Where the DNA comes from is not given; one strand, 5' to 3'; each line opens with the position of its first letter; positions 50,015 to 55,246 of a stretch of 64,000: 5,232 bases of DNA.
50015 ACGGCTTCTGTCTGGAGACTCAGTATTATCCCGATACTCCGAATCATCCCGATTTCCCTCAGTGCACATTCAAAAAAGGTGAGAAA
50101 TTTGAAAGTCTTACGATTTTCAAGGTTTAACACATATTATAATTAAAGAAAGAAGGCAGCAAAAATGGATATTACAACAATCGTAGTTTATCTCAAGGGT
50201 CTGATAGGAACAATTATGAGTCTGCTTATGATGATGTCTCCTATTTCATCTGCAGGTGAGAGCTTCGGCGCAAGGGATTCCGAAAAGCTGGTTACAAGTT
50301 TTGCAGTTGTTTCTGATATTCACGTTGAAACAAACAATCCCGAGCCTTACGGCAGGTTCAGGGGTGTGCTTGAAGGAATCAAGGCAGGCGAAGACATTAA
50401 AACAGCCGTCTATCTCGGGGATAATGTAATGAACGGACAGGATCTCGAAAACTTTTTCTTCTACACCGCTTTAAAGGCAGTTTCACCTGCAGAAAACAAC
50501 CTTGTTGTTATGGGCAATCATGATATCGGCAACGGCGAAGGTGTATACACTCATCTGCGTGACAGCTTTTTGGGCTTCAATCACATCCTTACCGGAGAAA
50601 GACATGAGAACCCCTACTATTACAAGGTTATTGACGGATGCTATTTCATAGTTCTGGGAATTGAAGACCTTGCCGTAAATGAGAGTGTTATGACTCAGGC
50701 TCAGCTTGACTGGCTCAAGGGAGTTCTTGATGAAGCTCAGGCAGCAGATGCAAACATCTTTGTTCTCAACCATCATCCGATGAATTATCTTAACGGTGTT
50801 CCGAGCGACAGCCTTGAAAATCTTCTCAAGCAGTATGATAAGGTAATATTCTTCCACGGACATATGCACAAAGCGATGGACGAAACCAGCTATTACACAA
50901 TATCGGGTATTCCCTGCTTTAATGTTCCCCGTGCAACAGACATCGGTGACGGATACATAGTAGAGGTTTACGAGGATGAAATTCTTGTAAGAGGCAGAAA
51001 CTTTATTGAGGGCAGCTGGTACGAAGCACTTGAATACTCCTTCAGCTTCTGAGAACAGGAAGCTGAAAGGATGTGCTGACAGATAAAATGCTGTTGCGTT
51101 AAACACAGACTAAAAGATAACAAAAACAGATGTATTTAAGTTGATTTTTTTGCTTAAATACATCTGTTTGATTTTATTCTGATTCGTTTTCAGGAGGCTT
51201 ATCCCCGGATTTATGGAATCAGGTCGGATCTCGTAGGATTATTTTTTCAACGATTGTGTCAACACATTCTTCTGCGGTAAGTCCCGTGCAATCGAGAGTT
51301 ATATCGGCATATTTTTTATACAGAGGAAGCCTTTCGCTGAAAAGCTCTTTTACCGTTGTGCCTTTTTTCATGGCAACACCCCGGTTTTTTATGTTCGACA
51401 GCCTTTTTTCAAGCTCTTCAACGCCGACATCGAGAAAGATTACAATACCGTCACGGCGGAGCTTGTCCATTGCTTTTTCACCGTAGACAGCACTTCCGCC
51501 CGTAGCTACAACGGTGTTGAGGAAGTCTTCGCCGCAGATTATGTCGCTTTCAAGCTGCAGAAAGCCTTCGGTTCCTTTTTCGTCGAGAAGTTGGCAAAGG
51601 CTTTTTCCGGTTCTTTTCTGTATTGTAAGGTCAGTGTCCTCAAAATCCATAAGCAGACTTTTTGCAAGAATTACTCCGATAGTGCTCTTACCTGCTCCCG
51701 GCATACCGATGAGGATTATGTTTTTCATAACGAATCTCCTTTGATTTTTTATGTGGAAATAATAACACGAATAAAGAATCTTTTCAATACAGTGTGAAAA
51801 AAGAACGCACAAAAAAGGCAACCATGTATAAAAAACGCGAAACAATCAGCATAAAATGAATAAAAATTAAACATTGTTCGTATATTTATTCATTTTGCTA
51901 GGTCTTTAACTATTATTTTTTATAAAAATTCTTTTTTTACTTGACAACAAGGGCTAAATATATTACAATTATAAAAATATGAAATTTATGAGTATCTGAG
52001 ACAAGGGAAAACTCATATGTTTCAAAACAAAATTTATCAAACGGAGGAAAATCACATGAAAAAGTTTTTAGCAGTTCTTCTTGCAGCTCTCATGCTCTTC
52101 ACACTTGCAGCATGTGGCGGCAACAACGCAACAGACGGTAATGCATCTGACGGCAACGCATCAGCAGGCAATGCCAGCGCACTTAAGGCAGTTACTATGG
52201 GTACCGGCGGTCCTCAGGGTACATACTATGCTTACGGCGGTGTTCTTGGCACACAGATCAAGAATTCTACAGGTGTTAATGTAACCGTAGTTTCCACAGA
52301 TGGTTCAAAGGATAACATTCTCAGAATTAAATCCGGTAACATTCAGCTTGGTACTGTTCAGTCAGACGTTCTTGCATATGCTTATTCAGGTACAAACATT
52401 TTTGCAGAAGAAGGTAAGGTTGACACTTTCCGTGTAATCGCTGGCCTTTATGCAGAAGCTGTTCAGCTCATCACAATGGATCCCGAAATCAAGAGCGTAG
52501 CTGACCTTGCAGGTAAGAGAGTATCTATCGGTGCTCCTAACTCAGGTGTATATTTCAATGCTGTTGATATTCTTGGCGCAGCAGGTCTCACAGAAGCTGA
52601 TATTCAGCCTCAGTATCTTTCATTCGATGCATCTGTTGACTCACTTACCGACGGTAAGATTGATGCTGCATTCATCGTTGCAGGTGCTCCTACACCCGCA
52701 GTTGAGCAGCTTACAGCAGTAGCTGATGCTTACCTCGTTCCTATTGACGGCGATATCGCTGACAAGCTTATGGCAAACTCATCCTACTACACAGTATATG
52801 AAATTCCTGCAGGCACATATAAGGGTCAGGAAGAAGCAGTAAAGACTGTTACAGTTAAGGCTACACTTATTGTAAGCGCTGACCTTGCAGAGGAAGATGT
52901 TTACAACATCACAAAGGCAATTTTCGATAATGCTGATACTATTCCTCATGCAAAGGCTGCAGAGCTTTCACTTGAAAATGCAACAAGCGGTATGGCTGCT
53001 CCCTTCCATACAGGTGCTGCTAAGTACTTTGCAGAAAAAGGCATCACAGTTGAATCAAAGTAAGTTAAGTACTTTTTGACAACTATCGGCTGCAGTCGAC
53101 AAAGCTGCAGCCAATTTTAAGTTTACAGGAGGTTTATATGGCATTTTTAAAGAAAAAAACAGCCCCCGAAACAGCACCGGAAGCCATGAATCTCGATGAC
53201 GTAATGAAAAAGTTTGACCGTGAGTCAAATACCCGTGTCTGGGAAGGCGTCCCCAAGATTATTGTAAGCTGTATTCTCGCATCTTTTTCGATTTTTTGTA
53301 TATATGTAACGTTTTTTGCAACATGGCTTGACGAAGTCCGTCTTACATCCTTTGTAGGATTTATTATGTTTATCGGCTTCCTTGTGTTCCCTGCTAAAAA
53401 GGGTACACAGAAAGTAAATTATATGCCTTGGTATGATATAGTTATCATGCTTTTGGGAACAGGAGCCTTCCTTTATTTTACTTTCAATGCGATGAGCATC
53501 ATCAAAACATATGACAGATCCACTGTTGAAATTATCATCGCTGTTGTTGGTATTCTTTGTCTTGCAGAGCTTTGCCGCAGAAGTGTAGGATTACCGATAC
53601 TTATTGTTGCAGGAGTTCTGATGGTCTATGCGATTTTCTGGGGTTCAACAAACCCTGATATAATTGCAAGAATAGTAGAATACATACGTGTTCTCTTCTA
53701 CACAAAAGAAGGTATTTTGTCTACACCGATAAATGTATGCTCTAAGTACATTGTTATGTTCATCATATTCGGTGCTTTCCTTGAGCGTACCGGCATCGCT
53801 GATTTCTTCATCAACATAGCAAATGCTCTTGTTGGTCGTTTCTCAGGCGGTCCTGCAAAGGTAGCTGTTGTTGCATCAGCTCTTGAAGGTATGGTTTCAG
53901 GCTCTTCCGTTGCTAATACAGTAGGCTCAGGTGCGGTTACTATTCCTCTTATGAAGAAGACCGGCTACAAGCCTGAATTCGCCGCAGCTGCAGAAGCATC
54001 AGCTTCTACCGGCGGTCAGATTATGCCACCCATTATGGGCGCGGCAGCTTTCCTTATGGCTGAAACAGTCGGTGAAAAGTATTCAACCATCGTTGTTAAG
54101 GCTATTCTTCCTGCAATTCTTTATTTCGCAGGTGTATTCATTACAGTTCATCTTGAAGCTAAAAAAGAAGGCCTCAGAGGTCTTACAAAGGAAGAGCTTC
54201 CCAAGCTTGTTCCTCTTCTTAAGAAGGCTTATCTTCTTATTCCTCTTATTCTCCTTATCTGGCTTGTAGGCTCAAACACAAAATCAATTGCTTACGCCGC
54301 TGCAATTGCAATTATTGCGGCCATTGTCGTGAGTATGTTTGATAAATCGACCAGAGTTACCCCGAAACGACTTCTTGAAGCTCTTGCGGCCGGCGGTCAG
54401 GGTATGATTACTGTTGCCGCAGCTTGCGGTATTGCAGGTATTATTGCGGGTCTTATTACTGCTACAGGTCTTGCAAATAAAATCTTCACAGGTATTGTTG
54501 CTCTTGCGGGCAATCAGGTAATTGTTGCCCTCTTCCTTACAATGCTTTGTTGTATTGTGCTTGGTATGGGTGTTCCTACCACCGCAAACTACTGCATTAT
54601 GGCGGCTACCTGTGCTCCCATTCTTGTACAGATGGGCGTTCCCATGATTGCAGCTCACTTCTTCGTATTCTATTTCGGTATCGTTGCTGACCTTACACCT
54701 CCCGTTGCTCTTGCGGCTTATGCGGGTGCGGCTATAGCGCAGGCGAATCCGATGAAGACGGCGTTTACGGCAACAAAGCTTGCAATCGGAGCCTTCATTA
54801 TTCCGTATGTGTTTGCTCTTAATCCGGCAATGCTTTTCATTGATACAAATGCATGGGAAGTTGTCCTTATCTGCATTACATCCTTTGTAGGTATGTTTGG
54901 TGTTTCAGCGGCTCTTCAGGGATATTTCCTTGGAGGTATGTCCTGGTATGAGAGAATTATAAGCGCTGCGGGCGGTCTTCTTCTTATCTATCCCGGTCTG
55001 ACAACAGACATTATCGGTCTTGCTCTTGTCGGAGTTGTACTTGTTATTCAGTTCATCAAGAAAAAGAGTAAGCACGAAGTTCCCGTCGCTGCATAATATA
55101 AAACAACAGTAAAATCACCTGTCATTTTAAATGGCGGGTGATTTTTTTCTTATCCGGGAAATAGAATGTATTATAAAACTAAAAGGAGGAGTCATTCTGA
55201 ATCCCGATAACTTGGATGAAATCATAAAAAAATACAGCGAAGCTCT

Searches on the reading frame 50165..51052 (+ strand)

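Call 20: search_protein_families(library=pfam, proteins=[window:50165-51052:+], max_evalue=0.001)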
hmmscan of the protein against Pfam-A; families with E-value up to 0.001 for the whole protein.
window:50165-51052:+ (295 aa): 2 families
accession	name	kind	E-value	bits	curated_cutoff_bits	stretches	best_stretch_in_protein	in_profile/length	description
PF00149.33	Metallophos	-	3.8e-13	50.7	21.5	1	45-236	2-190/191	Calcineurin-like phosphoesterase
PF12850.12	Metallophos_2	-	2.5e-05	24.8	27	1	46-241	3-123/154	Calcineurin-like phosphoesterase superfamily domain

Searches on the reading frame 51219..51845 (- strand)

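Call 20: search_protein_families(library=pfam, proteins=[window:51219-51845:-], max_evalue=0.001)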
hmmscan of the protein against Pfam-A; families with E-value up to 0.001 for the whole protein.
window:51219-51845:- (208 aa): 2 families
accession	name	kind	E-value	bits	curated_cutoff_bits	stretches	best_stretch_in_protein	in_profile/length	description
PF01202.28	SKI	-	7.6e-34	117.6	22.1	1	49-202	1-158/159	Shikimate kinase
PF13238.12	AAA_18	-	6.2e-05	23.9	29.4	1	43-66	1-24/128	AAA domain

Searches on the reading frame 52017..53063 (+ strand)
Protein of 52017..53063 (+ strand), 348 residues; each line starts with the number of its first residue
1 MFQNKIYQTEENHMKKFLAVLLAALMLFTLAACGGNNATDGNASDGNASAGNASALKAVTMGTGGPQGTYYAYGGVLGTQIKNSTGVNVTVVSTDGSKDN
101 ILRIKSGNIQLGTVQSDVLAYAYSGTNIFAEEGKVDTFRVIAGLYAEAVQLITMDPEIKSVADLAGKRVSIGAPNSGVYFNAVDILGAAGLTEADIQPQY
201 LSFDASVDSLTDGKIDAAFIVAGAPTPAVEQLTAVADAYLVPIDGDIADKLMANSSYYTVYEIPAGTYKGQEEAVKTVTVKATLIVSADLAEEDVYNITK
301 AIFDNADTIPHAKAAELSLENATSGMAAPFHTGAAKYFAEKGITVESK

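Call 20: search_protein_families(library=pfam, proteins=[window:52017-53063:+], max_evalue=0.001)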
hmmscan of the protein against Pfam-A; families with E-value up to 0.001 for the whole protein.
window:52017-53063:+ (348 aa): 3 families
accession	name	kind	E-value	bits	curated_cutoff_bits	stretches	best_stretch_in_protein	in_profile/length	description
PF16868.10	NMT1_3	-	3.9e-77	260.2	27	1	61-342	1-289/289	NMT1-like family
PF12974.12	Phosphonate-bd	-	1.7e-07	31.3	27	1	77-229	19-171/242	ABC transporter, phosphonate, periplasmic substrate-binding protein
PF09084.16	NMT1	-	1.5e-06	28.7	20.5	1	86-221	20-147/216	NMT1/THI5 like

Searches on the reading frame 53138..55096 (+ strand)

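Call 24: search_protein_families(library=pfam, proteins=[window:53138-55096:+], max_evalue=0.001)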
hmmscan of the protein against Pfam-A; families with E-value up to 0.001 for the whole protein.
window:53138-55096:+ (652 aa): 2 families
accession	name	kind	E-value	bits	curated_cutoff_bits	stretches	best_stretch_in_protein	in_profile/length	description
PF06808.19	DctM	-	1.6e-90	304.3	23.8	1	138-570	2-409/413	Tripartite ATP-independent periplasmic transporter, DctM component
PF11874.13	DUF3394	-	1.8e-05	25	28.2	1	576-626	2-52/181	Domain of unknown function (DUF3394)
